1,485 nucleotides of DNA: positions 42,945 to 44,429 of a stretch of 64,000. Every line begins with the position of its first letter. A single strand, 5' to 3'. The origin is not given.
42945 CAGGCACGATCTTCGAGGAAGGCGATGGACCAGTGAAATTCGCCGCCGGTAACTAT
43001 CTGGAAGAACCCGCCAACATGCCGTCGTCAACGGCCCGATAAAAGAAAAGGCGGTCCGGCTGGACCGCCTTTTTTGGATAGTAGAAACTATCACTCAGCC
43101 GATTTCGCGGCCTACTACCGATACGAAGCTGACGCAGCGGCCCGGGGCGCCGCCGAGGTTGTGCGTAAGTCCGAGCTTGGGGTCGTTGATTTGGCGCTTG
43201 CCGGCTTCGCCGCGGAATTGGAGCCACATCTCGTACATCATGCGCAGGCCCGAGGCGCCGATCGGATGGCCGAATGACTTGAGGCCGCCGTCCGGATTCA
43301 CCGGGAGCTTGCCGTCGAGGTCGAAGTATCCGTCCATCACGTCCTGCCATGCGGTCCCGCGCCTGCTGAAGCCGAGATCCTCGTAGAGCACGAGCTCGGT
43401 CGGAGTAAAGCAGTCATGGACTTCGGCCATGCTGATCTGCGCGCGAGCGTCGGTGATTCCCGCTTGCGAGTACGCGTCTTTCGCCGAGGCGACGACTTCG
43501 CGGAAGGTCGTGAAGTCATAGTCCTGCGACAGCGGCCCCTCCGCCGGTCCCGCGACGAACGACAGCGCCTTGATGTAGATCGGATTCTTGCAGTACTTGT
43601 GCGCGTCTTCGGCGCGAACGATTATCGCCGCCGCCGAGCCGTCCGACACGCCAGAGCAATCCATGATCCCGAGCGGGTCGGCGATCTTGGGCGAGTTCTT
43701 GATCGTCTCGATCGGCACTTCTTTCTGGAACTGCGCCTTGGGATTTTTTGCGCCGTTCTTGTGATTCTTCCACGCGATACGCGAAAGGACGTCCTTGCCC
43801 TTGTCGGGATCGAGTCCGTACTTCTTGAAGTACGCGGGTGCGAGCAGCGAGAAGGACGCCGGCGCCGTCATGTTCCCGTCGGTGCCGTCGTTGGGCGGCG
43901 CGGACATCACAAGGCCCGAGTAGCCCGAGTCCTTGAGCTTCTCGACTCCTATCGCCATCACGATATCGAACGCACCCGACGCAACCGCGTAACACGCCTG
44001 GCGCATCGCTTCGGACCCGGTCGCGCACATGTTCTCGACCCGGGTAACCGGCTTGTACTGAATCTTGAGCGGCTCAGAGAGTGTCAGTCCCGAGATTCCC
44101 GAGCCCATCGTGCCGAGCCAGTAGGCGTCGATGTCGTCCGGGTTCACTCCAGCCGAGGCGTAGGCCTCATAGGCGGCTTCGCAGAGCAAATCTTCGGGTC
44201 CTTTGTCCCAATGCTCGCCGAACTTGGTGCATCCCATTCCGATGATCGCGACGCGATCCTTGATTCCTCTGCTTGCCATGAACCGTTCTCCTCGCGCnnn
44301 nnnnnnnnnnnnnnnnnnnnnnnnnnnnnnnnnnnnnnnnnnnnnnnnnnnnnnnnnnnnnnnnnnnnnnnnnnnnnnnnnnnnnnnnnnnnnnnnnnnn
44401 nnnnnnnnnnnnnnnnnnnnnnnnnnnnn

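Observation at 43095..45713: Archaeal-style thiolase + HMG-CoA-synthase module in which the DUF35 scaffold is fused to the synthase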

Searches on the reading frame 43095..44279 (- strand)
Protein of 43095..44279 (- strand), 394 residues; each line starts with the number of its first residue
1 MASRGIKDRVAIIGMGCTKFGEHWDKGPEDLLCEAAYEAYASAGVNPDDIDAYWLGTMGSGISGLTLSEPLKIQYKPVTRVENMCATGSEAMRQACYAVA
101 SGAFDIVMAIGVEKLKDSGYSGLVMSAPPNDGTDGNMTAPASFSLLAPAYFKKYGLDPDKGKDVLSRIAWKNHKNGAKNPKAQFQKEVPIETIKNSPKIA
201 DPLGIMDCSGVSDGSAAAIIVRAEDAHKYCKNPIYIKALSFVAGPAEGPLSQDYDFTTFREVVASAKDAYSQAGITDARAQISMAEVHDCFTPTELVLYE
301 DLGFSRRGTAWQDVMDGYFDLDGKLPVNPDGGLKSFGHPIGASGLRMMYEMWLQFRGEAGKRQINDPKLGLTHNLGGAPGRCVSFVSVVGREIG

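Call 3: search_protein_families(library=pfam, proteins=[window:43095-44279:-], max_evalue=0.01)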
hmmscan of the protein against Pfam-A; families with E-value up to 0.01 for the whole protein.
window:43095-44279:- (394 aa): 4 families
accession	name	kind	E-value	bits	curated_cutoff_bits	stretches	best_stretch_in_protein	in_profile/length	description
PF22691.2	Thiolase_C_1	-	2.2e-40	138.2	28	1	250-378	9-133/144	Thiolase C-terminal domain-like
PF00108.29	Thiolase_N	-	3.8e-20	72.8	26.4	1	10-196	1-206/260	Thiolase, N-terminal domain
PF02803.24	Thiolase_C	-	2e-07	31.1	27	1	266-359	28-101/123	Thiolase, C-terminal domain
PF00109.32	ketoacyl-synt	-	0.00028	21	20.8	0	77-115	166-204/252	Beta-ketoacyl synthase, N-terminal domain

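Call 4: search_protein_families(library=ncbifam, proteins=[window:43095-44279:-], max_evalue=0.01)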
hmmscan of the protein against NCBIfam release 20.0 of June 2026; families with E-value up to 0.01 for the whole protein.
window:43095-44279:- (394 aa): 43 families (the best 25 are shown)
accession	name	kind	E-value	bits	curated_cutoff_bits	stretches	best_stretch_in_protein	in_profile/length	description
NF004810.0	PRK06157.1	equivalog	7.3e-187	621.4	403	1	3-392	2-398/400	acetyl-CoA acetyltransferase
NF004720.0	PRK06064.1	subfamily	5.3e-106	354.7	420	1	9-383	3-381/389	thiolase domain-containing protein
NF053570.1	AcCoTHIOL_METTL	equivalog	1.7e-94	316.9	600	1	10-383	4-377/385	acetyl-CoA acetyltransferase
NF005704.0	PRK07516.1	subfamily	1.3e-82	277.9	412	1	9-389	3-385/389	thiolase domain-containing protein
NF009228.0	PRK12578.1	subfamily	1.3e-73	247.8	485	1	7-389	2-385/387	thiolase domain-containing protein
NF006102.0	PRK08256.1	subfamily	1.4e-62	212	436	1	8-377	3-381/394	lipid-transfer protein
NF004936.0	PRK06289.1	equivalog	1.8e-56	191.7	375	1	8-386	3-400/405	acetyl-CoA acetyltransferase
NF006180.0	PRK08313.1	subfamily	7.7e-55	186.3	514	1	7-378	3-373/389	thiolase domain-containing protein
NF004715.0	PRK06059.1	equivalog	2.4e-51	174.9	424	1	8-376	4-387/399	lipid-transfer protein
NF004811.0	PRK06158.1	subfamily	7.2e-51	173.3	421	1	5-378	5-369/384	acetyl-CoA acetyltransferase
NF004721.0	PRK06065.1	equivalog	6.2e-50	170.2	455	1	6-367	8-370/393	thiolase domain-containing protein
NF004982.0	PRK06365.1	equivalog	3.1e-45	155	695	2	9-240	17-254/430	thiolase domain-containing protein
NF053628.1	BnzsclthlBbsBGT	equivalog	2.9e-43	148.2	750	1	8-378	5-371/389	benzoylsuccinyl-CoA thiolase subunit BbsB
NF005892.0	PRK07855.1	subfamily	6.6e-41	140.5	469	1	5-336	3-342/390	lipid-transfer protein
NF006010.0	PRK08142.1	subfamily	8e-38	130.2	462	1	12-383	9-378/388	thiolase domain-containing protein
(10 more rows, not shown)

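Call 6: search_solved_structures(query=window:43095-44279:-, max_evalue=1e-10, show_alignments=2)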
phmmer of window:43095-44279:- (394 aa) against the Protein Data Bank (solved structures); distinct sequences matched with E-value up to 1e-10: 18.
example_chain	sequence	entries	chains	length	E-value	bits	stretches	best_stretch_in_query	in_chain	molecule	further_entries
6esq_A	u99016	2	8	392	6.8e-62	213.4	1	10-384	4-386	acetoacetyl-CoA thiolase | Acetyl-CoA acetyltransferase thiolase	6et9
4yzo_A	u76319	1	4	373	8.8e-59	203.2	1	10-379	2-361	Putative acyl-CoA acyltransferase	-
7yvy_A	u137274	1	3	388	4.6e-56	194.2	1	10-380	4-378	Acetyl-CoA acetyltransferase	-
6hsj_A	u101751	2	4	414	2.3e-49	172.2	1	4-378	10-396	SCP2-thiolase (type-1)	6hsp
6hrv_A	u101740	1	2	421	2.4e-49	172.1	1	4-378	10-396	SCP2-thiolase (type-1)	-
7pxp_C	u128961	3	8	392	2.1e-41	146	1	9-378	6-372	Benzoylsuccinyl-CoA thiolase subunit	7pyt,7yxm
4bi9_A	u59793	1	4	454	7.2e-39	137.6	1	63-386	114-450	3-KETOACYL-COA THIOLASE, PUTATIVE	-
4bia_A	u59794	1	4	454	1.4e-37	133.4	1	63-386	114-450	3-KETOACYL-COA THIOLASE, PUTATIVE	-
3zbg_A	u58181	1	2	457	5.2e-37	131.5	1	72-386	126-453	3-KETOACYL-COA THIOLASE-LIKE PROTEIN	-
3zbk_A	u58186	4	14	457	9.4e-36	127.3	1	72-386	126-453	3-KETOACYL-COA THIOLASE-LIKE PROTEIN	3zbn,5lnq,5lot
3zbl_A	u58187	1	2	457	1.3e-35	126.9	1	72-386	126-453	3-KETOACYL-COA THIOLASE-LIKE PROTEIN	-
9skh_I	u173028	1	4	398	8e-33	117.7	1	29-379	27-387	2,4-diacetylphloroglucinol biosynthesis protein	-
5m3k_C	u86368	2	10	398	9.3e-33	117.5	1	29-379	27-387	2,4-diacetylphloroglucinol biosynthesis protein PhlC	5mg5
9skm_I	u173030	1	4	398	1.4e-31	113.6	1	29-379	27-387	2,4-diacetylphloroglucinol biosynthesis protein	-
6ok1_A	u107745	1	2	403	2.8e-28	102.7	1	10-345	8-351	Lipid-transfer protein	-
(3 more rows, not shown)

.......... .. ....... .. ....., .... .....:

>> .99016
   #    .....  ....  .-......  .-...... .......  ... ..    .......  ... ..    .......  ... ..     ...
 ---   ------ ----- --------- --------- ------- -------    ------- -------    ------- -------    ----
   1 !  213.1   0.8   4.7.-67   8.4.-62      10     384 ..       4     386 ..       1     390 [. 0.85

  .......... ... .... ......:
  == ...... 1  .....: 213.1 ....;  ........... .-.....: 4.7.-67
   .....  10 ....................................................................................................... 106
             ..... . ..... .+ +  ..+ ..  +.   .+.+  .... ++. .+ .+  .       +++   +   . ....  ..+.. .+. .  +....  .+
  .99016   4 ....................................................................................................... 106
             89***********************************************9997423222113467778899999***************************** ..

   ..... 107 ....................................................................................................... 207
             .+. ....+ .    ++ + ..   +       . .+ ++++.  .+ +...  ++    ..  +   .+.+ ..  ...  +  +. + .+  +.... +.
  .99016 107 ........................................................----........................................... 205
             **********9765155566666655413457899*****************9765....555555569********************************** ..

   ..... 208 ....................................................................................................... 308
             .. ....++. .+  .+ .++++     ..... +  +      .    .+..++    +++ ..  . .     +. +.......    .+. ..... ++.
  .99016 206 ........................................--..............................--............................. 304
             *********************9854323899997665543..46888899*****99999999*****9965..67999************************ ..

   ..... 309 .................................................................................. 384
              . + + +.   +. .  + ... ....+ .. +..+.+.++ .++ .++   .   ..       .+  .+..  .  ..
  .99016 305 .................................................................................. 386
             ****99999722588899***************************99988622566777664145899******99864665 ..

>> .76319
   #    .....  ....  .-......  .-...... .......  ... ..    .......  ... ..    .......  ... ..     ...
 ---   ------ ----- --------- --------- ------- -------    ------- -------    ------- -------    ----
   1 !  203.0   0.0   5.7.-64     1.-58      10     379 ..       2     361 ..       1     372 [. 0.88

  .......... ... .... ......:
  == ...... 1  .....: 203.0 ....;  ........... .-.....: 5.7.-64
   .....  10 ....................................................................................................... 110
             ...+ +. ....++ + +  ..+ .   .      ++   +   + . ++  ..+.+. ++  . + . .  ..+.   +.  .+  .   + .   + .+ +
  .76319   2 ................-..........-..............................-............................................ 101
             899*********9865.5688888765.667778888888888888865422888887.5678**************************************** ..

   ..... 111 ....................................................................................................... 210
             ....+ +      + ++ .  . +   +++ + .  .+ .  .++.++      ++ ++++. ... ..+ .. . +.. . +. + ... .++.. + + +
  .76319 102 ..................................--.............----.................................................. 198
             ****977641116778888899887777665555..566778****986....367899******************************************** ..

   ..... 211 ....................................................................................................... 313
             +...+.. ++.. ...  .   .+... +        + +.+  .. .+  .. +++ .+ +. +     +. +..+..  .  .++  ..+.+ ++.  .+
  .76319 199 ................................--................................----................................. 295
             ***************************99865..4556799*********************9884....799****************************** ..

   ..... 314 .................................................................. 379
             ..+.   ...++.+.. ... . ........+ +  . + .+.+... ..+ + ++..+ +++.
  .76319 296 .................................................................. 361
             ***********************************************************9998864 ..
